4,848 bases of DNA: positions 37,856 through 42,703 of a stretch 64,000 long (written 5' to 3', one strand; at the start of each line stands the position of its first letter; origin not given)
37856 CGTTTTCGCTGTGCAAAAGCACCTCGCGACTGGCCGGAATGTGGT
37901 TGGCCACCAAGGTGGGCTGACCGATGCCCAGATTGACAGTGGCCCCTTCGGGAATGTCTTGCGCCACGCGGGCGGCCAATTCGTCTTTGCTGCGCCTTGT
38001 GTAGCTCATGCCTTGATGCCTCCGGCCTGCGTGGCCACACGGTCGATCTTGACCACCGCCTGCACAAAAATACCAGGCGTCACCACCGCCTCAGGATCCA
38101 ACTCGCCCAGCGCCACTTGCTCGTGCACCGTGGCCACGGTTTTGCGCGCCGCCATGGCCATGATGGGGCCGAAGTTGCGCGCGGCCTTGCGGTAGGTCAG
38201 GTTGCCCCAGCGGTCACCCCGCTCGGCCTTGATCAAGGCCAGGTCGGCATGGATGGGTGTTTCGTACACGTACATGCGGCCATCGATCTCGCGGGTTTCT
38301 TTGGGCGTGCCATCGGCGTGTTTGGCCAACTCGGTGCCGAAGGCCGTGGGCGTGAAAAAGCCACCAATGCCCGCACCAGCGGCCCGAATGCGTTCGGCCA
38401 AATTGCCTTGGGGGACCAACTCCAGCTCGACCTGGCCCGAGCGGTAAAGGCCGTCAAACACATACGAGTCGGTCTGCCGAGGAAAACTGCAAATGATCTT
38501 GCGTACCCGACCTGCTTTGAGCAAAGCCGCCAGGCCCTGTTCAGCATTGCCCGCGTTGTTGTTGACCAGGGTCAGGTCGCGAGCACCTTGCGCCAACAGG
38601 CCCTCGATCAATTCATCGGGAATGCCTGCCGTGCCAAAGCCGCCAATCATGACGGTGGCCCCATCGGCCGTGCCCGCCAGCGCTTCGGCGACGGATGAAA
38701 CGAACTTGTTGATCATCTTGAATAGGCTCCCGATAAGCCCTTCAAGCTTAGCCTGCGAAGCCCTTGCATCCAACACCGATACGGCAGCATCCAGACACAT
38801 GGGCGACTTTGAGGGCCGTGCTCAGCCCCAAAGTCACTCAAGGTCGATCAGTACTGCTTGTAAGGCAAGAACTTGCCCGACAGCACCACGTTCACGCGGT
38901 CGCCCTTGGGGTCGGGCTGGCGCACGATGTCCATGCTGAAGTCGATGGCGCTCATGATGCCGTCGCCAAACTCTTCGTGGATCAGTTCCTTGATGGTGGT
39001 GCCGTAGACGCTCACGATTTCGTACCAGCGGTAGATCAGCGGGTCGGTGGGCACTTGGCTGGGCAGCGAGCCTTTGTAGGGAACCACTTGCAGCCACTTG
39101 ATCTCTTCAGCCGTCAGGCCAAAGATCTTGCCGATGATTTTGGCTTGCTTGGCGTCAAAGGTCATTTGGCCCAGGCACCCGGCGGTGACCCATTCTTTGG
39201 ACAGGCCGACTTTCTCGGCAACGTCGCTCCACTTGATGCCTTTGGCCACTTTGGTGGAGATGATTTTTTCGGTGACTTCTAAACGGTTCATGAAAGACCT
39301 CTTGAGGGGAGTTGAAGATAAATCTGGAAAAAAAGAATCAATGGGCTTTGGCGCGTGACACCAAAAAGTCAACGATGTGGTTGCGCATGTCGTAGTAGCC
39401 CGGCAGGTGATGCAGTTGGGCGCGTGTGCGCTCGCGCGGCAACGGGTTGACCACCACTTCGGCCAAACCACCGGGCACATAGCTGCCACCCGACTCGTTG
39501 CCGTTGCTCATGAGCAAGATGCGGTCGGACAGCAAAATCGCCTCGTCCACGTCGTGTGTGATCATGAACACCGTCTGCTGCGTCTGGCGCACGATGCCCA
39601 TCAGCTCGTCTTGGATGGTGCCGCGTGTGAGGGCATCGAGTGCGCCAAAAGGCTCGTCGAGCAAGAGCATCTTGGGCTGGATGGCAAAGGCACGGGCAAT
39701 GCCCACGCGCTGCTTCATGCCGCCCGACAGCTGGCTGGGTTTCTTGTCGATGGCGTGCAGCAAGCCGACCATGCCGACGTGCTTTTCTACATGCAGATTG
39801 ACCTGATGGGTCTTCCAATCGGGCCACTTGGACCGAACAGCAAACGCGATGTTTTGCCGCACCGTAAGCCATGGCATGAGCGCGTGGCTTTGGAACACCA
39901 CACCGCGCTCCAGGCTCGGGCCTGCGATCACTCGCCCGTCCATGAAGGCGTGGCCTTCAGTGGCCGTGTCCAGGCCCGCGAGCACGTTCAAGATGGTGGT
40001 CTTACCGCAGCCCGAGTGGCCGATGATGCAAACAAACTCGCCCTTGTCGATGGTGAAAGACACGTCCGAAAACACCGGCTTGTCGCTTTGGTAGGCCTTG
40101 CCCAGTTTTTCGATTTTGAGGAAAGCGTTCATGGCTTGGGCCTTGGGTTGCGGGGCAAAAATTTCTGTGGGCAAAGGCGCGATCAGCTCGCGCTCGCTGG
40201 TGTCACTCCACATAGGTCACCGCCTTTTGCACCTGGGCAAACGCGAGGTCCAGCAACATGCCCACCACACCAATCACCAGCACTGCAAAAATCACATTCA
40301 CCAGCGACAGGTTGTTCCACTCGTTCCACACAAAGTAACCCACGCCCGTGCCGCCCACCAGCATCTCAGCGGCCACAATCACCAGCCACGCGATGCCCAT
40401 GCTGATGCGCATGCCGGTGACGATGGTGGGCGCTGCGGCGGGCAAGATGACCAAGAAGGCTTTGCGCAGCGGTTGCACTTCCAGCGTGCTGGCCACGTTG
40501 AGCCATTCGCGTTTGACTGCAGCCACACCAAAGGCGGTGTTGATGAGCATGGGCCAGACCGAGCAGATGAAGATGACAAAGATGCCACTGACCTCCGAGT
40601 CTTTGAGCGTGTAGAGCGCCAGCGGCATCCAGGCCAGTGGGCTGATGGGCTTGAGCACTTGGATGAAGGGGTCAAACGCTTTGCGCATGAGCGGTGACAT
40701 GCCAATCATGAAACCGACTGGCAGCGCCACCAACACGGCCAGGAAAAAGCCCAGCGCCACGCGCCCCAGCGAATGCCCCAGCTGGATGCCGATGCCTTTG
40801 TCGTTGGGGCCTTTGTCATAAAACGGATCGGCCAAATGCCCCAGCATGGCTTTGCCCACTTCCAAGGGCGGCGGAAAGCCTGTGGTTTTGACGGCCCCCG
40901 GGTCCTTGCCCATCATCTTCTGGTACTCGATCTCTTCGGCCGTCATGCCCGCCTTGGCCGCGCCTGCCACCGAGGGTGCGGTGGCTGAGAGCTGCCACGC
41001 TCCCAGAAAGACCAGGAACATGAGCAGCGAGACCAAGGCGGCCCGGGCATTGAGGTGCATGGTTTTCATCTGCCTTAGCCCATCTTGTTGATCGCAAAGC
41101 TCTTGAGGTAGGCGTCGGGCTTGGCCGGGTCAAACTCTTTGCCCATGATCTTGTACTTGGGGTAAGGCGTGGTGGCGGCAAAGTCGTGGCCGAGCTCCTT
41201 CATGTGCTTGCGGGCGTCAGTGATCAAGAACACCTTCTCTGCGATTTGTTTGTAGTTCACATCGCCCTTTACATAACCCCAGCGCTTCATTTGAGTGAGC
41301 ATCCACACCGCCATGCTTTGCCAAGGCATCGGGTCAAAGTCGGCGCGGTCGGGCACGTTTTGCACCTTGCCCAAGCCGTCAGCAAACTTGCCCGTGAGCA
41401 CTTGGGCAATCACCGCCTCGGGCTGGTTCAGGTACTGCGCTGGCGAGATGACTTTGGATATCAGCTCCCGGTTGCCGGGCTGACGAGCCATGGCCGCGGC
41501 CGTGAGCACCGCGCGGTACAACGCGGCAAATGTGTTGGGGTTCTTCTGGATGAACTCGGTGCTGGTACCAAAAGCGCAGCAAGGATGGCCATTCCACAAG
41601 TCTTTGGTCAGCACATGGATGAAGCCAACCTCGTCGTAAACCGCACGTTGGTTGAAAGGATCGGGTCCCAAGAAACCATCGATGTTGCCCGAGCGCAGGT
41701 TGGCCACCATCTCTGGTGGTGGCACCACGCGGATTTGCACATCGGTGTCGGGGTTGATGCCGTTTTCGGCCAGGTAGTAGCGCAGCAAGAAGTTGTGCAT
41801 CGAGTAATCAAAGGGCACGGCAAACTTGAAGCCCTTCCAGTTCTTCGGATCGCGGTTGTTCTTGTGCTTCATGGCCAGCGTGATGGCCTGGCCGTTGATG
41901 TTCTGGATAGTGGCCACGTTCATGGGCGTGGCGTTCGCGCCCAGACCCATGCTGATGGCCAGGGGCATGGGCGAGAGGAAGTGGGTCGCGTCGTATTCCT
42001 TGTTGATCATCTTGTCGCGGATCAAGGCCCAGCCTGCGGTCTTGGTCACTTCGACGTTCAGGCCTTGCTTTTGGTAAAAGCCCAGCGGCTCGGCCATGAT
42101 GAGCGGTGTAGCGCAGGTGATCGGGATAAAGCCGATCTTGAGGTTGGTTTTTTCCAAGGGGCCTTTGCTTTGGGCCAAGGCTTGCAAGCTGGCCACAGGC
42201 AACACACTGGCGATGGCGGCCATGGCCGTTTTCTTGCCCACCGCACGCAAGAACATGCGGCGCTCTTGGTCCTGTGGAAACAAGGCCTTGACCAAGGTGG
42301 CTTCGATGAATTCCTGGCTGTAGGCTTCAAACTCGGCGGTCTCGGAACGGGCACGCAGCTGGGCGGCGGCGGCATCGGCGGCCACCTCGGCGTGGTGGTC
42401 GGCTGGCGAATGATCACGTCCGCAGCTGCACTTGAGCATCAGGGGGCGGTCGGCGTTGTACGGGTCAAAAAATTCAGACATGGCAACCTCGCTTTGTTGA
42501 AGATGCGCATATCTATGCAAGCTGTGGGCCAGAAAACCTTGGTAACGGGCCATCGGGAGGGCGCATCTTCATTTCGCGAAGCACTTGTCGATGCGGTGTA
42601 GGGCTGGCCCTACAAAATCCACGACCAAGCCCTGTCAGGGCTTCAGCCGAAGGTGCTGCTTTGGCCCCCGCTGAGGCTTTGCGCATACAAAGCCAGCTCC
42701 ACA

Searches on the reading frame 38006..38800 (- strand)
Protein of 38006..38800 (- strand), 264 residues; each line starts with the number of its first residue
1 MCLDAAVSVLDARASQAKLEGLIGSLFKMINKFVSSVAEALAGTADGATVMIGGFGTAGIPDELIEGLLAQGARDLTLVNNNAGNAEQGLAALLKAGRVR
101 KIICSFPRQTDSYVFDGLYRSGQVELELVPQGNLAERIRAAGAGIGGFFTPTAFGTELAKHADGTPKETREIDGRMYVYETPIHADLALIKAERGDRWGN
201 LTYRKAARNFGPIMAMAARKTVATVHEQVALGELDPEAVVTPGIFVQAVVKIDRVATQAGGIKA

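Call 10: search_protein_families(library=ncbifam, proteins=[window:38006-38800:-], max_evalue=0.00001)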
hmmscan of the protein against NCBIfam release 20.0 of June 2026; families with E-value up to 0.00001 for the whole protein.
window:38006-38800:- (264 aa): 2 families
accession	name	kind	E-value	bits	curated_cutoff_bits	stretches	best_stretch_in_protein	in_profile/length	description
TIGR02429.1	pcaI_scoA_fam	subfamily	5e-108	359.5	128.5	1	29-253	1-220/222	3-oxoacid CoA-transferase subunit A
NF007394.0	PRK09920.1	equivalog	4.1e-58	196.6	315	1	36-250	7-214/219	acetate CoA-transferase subunit alpha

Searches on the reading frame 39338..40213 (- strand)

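Call 38: search_protein_families(library=ncbifam, proteins=[window:39338-40213:-], max_evalue=1e-15)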
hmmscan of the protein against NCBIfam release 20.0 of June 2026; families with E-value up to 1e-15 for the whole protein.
window:39338-40213:- (291 aa): 152 families (the best 25 are shown)
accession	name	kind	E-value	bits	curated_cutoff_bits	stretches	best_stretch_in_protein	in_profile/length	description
TIGR01184.1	ntrCD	subfamily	4.9e-86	288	291.8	1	49-284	2-230/230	nitrate ABC transporter ATP-binding protein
TIGR03265.1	PhnT2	equivalog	3.6e-63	213.9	457.7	1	29-239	2-212/353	putative 2-aminoethylphosphonate ABC transporter ATP-binding protein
NF008421.0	PRK11248.1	equivalog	4.1e-62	210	357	1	32-238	2-205/255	taurine ABC transporter ATP-binding subunit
NF040729.1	ABC_ATP_SaoA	equivalog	6e-60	202.7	360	1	32-239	2-210/248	ABC transporter ATP-binding protein SaoA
NF006987.0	PRK09452.1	equivalog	2.3e-57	194.4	482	1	25-239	11-225/378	spermidine/putrescine ABC transporter ATP-binding protein PotA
TIGR01186.1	proV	subfamily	1.2e-54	185.8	326.6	1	49-239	10-207/363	betaine/proline/choline family ABC transporter ATP-binding protein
NF043075.1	MMSYN1_0197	equivalog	1.9e-53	181.6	550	1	32-239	3-210/341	spermidine/putrescine ABC transporter ATP-binding protein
NF008621.0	PRK11607.1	equivalog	2.6e-51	174.6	613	1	21-239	8-227/377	putrescine ABC transporter ATP-binding subunit PotG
TIGR01187.1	potA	subfamily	2.1e-50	171.6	355.6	1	63-239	1-178/325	polyamine ABC transporter ATP-binding protein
TIGR00968.1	3a0106s01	subfamily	3.5e-50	170.7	342.75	1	34-239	3-208/237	sulfate ABC transporter ATP-binding protein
TIGR03258.1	PhnT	equivalog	9.5e-50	169.6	499.15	1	23-239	1-217/359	2-aminoethylphosphonate ABC transport system ATP-binding subunit PhnT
NF008653.0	PRK11650.1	subfamily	2.2e-49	168.4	432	1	30-239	2-212/357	sn-glycerol-3-phosphate ABC transporter ATP-binding protein UgpC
NF008420.0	PRK11247.1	equivalog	2.2e-49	167.9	395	1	32-239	13-211/257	aliphatic sulfonates ABC transporter ATP-binding protein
NF008105.0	PRK10851.1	equivalog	2.8e-47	161.2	502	1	33-239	4-214/362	sulfate/thiosulfate ABC transporter ATP-binding protein CysA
TIGR03415.1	ABC_choXWV_ATP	equivalog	4e-47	161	483.75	1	105-239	110-242/382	choline ABC transporter ATP-binding protein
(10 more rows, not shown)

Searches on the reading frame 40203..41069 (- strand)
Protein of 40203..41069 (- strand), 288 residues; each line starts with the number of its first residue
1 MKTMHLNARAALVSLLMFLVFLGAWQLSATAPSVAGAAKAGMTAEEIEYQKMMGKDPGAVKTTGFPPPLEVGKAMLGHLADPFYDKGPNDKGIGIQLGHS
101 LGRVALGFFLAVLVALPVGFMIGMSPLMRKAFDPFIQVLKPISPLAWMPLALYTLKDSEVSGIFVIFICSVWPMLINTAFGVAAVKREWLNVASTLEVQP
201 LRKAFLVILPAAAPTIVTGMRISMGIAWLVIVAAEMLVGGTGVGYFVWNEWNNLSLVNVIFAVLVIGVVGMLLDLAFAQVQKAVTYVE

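Call 38: search_protein_families(library=ncbifam, proteins=[window:40203-41069:-], max_evalue=1e-15)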
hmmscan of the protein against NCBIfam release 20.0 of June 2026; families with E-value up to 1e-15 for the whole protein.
window:40203-41069:- (288 aa): 4 families
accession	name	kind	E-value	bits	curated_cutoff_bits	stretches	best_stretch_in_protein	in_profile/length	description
TIGR01183.1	ntrB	equivalog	1.5e-63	214.2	209.05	1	80-276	2-198/202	nitrate ABC transporter permease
NF007545.0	PRK10160.1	equivalog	3.6e-32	111.9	342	1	86-285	69-268/275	taurine ABC transporter permease TauC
NF040733.1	ABC_perm_U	equivalog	1e-31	110.3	295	1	96-285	57-246/251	ABC transporter permease subunit SaoP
NF008470.0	PRK11365.1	equivalog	2.1e-20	73.2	347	1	100-278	65-243/263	aliphatic sulfonate ABC transporter permease SsuC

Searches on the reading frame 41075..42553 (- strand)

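Call 35: search_protein_families(library=ncbifam, proteins=[window:41075-42553:-], max_evalue=1e-15)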
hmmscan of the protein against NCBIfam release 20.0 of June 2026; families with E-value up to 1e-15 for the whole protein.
window:41075-42553:- (492 aa): 1 family
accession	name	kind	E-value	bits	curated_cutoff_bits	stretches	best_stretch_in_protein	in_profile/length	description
TIGR01728.1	SsuA_fam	subfamily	1.6e-16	60.4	163.5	1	204-439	65-285/290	aliphatic sulfonate ABC transporter substrate-binding protein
